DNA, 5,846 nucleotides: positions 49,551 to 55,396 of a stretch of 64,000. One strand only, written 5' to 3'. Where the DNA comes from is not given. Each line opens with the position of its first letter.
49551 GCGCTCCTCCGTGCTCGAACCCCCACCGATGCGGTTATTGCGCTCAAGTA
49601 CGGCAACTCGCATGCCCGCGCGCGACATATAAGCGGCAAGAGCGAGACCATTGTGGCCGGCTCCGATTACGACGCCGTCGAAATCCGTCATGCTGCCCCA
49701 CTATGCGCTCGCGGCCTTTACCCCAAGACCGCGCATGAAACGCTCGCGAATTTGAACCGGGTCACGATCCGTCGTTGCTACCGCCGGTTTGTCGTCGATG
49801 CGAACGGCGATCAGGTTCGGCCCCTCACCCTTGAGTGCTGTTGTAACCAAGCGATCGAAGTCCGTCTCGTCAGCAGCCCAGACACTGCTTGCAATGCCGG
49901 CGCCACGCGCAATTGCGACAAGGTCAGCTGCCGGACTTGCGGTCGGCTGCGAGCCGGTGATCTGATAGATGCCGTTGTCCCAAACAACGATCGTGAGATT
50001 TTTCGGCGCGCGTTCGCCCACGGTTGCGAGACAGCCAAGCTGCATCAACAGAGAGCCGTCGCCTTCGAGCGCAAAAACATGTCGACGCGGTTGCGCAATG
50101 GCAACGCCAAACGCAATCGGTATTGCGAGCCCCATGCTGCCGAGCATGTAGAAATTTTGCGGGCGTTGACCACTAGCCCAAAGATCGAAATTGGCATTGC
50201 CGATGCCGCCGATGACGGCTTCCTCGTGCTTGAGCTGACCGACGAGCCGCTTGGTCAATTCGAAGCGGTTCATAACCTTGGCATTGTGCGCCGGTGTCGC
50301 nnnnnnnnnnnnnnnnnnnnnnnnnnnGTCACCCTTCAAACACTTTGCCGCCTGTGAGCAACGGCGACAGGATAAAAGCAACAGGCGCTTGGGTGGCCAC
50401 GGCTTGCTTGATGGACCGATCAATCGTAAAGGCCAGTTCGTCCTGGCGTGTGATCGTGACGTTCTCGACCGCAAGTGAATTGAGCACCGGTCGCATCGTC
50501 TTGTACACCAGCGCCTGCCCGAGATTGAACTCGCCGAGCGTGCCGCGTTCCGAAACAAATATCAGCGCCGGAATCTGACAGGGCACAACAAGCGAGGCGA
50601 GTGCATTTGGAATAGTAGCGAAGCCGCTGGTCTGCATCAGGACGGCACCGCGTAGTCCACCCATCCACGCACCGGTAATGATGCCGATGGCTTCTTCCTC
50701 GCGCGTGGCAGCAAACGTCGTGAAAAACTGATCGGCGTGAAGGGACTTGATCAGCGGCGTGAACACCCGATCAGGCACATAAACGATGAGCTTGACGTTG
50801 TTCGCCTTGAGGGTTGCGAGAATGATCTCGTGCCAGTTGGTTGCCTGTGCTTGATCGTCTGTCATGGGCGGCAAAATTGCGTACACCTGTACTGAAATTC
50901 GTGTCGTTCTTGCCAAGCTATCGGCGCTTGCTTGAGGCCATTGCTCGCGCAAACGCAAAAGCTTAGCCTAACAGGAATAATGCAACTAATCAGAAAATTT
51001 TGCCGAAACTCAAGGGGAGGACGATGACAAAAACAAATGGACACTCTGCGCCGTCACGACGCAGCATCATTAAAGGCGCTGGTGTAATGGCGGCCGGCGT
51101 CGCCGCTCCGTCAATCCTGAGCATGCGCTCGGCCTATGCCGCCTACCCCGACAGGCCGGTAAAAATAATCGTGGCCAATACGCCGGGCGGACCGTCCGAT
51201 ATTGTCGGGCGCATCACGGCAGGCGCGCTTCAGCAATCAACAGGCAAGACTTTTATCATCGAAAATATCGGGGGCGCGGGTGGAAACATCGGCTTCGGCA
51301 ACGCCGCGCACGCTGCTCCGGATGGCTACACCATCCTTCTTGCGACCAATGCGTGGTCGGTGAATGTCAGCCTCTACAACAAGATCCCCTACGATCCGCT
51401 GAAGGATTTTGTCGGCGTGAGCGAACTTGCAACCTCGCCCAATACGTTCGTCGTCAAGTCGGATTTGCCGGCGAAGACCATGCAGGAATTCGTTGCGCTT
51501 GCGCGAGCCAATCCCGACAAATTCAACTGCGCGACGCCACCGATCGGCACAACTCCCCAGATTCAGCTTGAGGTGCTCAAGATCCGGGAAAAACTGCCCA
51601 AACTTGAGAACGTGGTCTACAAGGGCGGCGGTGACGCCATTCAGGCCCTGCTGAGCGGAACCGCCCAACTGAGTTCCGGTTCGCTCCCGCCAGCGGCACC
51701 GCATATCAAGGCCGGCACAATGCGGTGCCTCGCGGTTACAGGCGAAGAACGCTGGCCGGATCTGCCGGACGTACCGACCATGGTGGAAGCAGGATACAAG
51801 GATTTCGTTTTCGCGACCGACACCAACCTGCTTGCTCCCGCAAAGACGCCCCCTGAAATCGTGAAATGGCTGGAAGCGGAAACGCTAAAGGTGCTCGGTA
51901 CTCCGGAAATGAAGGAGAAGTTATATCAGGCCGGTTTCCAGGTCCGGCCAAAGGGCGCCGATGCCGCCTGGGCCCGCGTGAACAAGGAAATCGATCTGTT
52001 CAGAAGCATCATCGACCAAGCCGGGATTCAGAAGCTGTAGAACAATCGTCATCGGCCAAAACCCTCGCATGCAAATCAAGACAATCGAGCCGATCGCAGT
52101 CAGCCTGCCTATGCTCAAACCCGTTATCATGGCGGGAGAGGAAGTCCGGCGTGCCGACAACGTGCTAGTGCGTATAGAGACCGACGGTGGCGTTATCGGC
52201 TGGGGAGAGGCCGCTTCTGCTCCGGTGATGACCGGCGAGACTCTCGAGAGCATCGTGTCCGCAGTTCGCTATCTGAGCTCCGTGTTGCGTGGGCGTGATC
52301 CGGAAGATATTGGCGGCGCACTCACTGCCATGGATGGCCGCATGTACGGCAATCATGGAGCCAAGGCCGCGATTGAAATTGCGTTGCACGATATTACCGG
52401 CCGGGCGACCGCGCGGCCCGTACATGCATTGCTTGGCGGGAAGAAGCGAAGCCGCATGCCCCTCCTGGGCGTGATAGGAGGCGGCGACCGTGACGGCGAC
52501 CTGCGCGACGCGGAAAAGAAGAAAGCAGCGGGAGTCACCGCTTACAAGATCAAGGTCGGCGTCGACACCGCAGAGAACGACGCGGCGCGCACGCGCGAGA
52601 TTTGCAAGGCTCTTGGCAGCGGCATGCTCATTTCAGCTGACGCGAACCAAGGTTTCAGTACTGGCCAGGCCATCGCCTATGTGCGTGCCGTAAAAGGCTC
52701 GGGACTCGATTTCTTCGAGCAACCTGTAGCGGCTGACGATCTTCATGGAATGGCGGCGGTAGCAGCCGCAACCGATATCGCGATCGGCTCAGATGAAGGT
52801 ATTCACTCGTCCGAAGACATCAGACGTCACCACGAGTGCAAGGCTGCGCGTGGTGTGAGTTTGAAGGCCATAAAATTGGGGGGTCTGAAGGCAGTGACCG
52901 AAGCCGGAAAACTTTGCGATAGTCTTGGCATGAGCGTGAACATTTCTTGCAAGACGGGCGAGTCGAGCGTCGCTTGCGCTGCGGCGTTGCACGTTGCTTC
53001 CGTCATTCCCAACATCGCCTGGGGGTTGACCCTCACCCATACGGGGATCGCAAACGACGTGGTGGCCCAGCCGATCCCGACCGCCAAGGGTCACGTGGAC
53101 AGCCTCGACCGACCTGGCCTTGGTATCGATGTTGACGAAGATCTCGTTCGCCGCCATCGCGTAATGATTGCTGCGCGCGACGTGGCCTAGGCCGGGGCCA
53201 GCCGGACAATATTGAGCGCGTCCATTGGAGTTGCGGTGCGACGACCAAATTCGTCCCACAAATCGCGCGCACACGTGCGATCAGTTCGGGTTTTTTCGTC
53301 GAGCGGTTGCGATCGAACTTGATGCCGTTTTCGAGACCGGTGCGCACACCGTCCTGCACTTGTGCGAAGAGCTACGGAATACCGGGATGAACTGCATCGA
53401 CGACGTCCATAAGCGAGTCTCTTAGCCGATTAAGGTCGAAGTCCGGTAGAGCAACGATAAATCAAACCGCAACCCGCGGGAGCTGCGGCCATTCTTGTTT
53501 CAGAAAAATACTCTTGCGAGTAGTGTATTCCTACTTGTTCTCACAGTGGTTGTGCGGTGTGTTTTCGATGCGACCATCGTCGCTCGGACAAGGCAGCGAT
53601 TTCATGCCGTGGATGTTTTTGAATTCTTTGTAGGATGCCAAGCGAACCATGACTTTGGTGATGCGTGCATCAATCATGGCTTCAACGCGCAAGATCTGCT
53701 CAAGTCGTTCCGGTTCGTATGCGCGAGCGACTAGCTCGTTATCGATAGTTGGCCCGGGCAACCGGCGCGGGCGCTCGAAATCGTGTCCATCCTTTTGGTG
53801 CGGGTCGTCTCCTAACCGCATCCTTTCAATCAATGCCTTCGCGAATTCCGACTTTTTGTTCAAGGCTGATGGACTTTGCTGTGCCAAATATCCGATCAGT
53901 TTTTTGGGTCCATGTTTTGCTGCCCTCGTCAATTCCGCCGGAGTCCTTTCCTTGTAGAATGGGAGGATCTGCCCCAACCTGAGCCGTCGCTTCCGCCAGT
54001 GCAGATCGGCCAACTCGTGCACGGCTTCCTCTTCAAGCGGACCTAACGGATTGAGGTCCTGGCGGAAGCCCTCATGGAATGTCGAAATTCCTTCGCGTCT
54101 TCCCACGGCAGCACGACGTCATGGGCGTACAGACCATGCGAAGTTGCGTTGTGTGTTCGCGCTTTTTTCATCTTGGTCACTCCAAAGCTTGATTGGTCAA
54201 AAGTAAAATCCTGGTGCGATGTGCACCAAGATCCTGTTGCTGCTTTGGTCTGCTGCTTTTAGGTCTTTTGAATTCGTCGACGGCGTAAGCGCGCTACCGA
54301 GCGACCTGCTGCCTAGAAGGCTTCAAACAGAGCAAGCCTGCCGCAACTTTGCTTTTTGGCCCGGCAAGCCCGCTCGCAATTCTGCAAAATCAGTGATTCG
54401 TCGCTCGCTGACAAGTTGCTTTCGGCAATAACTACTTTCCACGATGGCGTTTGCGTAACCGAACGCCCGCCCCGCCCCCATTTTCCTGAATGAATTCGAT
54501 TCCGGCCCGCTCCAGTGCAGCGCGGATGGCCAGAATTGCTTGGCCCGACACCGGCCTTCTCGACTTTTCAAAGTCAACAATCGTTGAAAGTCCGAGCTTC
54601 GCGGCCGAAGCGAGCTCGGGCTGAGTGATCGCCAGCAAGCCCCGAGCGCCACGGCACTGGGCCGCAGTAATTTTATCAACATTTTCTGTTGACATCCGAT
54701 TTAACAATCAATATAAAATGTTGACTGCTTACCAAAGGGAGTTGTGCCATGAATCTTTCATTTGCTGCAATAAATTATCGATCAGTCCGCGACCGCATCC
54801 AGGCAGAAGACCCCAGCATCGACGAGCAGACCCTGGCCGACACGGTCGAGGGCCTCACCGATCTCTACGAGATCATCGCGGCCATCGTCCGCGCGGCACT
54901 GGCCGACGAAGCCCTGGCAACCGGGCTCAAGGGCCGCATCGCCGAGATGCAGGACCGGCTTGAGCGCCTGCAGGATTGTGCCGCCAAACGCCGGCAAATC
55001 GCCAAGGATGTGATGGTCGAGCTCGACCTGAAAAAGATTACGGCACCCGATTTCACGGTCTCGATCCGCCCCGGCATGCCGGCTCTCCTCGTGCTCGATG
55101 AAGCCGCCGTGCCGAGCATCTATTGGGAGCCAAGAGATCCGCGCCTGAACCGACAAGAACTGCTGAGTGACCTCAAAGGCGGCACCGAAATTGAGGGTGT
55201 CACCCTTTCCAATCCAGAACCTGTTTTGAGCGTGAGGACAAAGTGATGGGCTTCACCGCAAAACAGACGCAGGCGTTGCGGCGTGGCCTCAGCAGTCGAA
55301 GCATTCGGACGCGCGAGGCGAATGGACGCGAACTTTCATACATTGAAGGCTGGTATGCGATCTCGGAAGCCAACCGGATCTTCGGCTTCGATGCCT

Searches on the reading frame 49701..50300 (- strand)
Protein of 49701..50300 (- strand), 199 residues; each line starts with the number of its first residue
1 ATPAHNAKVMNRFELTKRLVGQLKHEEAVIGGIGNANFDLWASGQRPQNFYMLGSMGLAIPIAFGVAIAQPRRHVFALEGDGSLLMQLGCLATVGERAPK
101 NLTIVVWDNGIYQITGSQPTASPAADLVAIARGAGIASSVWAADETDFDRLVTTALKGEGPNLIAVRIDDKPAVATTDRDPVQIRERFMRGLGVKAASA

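Call 20: search_protein_families(library=pfam, proteins=[window:49701-50300:-], max_evalue=0.00001)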
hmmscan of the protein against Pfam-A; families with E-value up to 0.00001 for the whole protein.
window:49701-50300:- (199 aa): 1 family
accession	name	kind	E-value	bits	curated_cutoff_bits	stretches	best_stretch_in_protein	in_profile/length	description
PF02775.26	TPP_enzyme_C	-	6.6e-22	78.4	21.9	1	45-166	16-151/151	Thiamine pyrophosphate enzyme, C-terminal TPP binding domain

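Call 72: search_solved_structures(query=window:49701-50300:-, max_evalue=0.00001)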
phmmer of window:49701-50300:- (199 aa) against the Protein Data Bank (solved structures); distinct sequences matched with E-value up to 0.00001: 51.
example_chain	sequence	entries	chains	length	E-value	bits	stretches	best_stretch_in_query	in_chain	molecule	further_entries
9iz3_B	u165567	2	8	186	1e-22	84.4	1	10-189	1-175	Putative phosphonopyruvate decarboxylase beta subunit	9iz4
9u8q_G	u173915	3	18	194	2.5e-08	37.5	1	15-139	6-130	Thiamine pyrophosphate enzyme TPP-binding domain-containing protein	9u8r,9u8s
6qsi_A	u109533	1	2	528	9e-08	35.7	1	46-166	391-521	Benzoylformate decarboxylase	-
4gpe_A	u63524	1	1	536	1.7e-07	34.7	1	46-166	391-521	Benzoylformate decarboxylase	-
4k9p_A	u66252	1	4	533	1.9e-07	34.6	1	46-166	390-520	Benzoylformate decarboxylase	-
7orx_AAA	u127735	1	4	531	1.9e-07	34.6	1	45-168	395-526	Probable benzoylformate decarboxylase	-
6lpi_A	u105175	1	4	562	2.1e-07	34.5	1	52-170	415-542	Acetolactate synthase isozyme 1 large subunit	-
4k9n_A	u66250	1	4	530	2.1e-07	34.5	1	46-166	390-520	Benzoylformate decarboxylase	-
8xbo_A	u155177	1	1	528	2.3e-07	34.3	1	45-166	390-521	Benzoylformate decarboxylase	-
5dgd_A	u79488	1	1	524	2.5e-07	34.2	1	46-166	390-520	Benzoylformate decarboxylase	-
6m2y_A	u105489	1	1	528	3.1e-07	33.9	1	46-166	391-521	Benzoylformate decarboxylase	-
6m2z_A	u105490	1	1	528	3.2e-07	33.9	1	46-166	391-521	Benzoylformate decarboxylase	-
4mpp_A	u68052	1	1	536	3.2e-07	33.8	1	45-166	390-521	Benzoylformate decarboxylase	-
6a50_A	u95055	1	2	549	3.5e-07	33.7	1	46-166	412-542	benzoylformate decarboxylases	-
8xbq_A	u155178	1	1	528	4e-07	33.6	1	45-166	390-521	Benzoylformate decarboxylase-K2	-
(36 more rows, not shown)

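Call 78: find_homologous_proteins(query=window:49701-50300:-, max_evalue=1e-20)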
Query window:49701-50300:- (199 aa): 7997 proteins with E <= 1e-20 among 8000 candidates; the best 120 are listed.
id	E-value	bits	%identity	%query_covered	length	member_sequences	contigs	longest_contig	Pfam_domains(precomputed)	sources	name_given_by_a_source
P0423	4.0e-122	423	96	100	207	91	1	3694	PF02775.27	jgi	-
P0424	1.0e-119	416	96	98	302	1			PF02775.27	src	-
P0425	1.6e-118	412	94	100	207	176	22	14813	PF02775.27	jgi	jgi:thiamine pyrophosphate-dependent acetolactate synthase large subunit-like protein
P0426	5.3e-118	410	94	100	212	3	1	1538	PF02775.27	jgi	jgi:thiamine pyrophosphate-dependent acetolactate synthase large subunit-like protein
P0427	1.0e-116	406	92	100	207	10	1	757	PF02775.27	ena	-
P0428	3.2e-114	398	96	95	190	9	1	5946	PF02775.27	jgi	-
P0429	7.5e-114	396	95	95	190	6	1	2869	PF02775.27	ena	-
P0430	6.2e-112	390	92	96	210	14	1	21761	PF02775.27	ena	-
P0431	2.5e-110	385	93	95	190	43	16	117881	PF02775.27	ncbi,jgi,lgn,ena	jgi:thiamine pyrophosphate-dependent acetolactate synthase large subunit-like protein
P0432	4.0e-109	381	89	100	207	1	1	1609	PF02775.27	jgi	jgi:thiamine pyrophosphate-dependent acetolactate synthase large subunit-like protein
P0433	6.4e-109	380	88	100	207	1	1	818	PF02775.27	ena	-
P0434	8.2e-109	380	88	99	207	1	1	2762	PF02775.27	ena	-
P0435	1.0e-108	380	87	99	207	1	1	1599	PF02775.27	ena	-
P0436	1.1e-108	380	90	98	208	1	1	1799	PF02775.27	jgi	-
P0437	1.2e-108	379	90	98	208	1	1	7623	PF02775.27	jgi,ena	-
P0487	7.0e-106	370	86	100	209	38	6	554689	PF02775.27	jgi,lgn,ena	jgi:thiamine pyrophosphate-dependent acetolactate synthase large subunit-like protein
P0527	1.6e-104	366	87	98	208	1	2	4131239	PF02775.27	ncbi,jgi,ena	jgi:thiamine pyrophosphate-dependent acetolactate synthase large subunit-like protein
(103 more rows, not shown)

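Call 79: find_encoding_contigs(protein=P0527, flank=10000, max_places=1)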
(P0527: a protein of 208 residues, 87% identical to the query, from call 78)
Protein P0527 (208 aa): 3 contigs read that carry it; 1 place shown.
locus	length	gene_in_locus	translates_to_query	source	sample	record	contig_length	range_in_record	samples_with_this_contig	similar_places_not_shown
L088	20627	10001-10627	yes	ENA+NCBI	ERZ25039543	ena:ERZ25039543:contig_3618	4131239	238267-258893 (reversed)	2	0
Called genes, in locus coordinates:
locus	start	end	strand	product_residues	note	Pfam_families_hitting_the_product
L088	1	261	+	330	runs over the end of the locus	PF14525:AraC_binding_2 (weak), PF12833:HTH_18, PF00165:HTH_AraC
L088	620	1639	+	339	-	PF14525:AraC_binding_2, PF12833:HTH_18, PF00165:HTH_AraC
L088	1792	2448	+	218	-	PF14518:Haem_oxygenas_2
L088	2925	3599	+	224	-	-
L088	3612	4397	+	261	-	-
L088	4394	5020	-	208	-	-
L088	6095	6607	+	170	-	PF11937:DUF3455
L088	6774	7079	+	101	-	-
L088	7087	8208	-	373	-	PF02746:MR_MLE_N, PF13378:MR_MLE_C, PF07476:MAAL_C (weak)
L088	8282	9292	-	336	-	PF03401:TctC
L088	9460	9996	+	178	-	-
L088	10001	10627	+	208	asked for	PF02775:TPP_enzyme_C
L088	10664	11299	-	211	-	PF00072:Response_reg, PF08281:Sigma70_r4_2 (faint), PF00196:GerE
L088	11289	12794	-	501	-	PF13493:DUF4118 (weak), PF00989:PAS, PF13426:PAS_9, PF00512:HisKA, PF02518:HATPase_c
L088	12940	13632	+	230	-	PF00027:cNMP_binding, PF13545:HTH_Crp_2, PF00325:Crp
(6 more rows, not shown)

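Call 80: find_encoding_contigs(protein=P0487, flank=10000, max_places=2)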
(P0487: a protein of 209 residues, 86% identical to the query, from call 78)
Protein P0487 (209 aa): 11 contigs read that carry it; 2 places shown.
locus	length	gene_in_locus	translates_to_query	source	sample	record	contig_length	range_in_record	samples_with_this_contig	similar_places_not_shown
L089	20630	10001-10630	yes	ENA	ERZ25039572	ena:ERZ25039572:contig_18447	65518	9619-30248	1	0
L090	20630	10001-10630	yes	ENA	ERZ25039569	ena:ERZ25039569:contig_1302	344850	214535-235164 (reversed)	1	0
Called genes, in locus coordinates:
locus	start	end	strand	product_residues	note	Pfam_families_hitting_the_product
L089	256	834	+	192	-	PF00196:GerE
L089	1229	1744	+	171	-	-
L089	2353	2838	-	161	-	PF14525:AraC_binding_2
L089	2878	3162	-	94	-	PF12833:HTH_18 (faint)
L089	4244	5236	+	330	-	PF14525:AraC_binding_2, PF12833:HTH_18, PF00165:HTH_AraC (weak)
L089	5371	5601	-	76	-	-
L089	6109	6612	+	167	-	PF11937:DUF3455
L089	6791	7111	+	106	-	-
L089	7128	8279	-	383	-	PF02746:MR_MLE_N, PF13378:MR_MLE_C, PF07476:MAAL_C (weak)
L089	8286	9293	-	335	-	PF03401:TctC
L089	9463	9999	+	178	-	-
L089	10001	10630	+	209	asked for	PF02775:TPP_enzyme_C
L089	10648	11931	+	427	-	PF01266:DAO, PF01946:Thi4 (weak), PF13450:NAD_binding_8, PF01593:Amino_oxidase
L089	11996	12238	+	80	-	-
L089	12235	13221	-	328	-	PF01515:PTA_PTB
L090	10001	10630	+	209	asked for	PF02775:TPP_enzyme_C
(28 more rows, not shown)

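Call 81: search_dna_similar(query=window:49701-50300:-, collection=plasmids, mode=protein, max_rows=15, max_evalue=1e-15)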
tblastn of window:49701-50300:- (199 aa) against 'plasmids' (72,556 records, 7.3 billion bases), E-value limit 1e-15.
Records with a match: 103; places in all: 104; records where one place covers at least 80% of the query: 92.
Best place of each record, by identity: <60% 103.
By first word of the organism name: Ralstonia 18; Rhizobium 11; Leisingera 10; Sphingobium 10; Mycetohabitans 9; Bradyrhizobium 7; Burkholderia 5; Methylobacterium 4; Cupriavidus 3; Mesorhizobium 2; and 22 more.
By predicted mobility (MOB-suite, as given by PLSDB): non-mobilizable 69; mobilizable 26; conjugative 8.
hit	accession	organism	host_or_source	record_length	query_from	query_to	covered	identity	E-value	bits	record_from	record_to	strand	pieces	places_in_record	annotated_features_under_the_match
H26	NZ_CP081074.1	Leisingera caerulea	-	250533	8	192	93%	40.1%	2e-28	118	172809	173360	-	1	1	comE: sulfopyruvate decarboxylase subunit beta | comD: sulfopyruvate decarboxylase subunit alpha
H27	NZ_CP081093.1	Leisingera caerulea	-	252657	8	192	93%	40.1%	3e-28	117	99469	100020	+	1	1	comE: sulfopyruvate decarboxylase subunit beta | thiamine pyrophosphate-binding protein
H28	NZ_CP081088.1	Leisingera caerulea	-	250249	8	192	93%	40.1%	5e-28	117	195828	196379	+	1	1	comE: sulfopyruvate decarboxylase subunit beta | comD: sulfopyruvate decarboxylase subunit alpha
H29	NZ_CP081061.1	Leisingera aquaemixtae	-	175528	8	192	93%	40.1%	2e-27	115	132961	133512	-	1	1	comE: sulfopyruvate decarboxylase subunit beta | comD: sulfopyruvate decarboxylase subunit alpha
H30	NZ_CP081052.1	Leisingera aquaemixtae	-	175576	8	192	93%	40.1%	2e-27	115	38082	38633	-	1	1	comE: sulfopyruvate decarboxylase subunit beta | comD: sulfopyruvate decarboxylase subunit alpha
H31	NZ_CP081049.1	Leisingera aquaemixtae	-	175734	8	192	93%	40.1%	2e-27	115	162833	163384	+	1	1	comE: sulfopyruvate decarboxylase subunit beta | comD: sulfopyruvate decarboxylase subunit alpha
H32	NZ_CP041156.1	Leisingera aquaemixtae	cell culture,Biocathode MCL, marine ...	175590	8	192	93%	40.1%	2e-27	115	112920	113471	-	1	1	comE: sulfopyruvate decarboxylase subunit beta | comD: sulfopyruvate decarboxylase subunit alpha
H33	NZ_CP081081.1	Leisingera caerulea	-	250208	8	192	93%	39.6%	3e-27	114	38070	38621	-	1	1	comE: sulfopyruvate decarboxylase subunit beta | comD: sulfopyruvate decarboxylase subunit alpha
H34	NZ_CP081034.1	Leisingera aquaemixtae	-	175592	8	192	93%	39.6%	4e-27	114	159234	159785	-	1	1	comE: sulfopyruvate decarboxylase subunit beta | comD: sulfopyruvate decarboxylase subunit alpha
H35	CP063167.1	Variovorax paradoxus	-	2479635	2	193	96%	37.6%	9e-26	110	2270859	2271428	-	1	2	aldehyde dehydrogenase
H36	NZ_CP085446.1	Priestia megaterium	single cell,soil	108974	9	192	92%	38.8%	2e-28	118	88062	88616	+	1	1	thiamine pyrophosphate-dependent enzyme | thiamine pyrophosphate-binding protein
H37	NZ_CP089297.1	Methylobacterium currus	Solanum lycopersicum,single cell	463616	2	191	95%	36.6%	1e-18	90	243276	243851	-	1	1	thiamine pyrophosphate-dependent enzyme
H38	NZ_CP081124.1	Sulfitobacter sp. S190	-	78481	10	192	92%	37.8%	2e-27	115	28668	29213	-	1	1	comE: sulfopyruvate decarboxylase subunit beta | sulfopyruvate decarboxylase subunit alpha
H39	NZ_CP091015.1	Burkholderia cenocepacia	-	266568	26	193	84%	40.9%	1e-25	110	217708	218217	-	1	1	thiamine pyrophosphate-dependent enzyme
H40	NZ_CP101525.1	Burkholderia arboris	mixed culture,soil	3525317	11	199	95%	36.0%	8e-25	107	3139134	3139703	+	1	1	none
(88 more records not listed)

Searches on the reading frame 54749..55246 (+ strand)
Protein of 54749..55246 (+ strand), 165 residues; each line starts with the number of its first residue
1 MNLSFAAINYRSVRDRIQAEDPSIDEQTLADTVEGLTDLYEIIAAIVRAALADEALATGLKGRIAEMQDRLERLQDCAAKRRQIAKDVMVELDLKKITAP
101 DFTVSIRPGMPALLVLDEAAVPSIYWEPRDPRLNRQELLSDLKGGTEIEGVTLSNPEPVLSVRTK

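Call 19: search_protein_families(library=ncbifam, proteins=[window:54749-55246:+], max_evalue=1e-8)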
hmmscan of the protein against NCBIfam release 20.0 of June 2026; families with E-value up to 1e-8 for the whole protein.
window:54749-55246:+ (165 aa): 0 families

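Call 82: search_protein_families(library=pfam, proteins=[window:54749-55246:+], max_evalue=0.00001)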
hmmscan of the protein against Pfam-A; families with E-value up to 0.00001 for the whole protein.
window:54749-55246:+ (165 aa): 1 family
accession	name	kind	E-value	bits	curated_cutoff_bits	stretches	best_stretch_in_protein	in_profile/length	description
PF05565.16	Sipho_Gp157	-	4.2e-19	69.6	28.6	1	10-155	9-155/162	Siphovirus Gp157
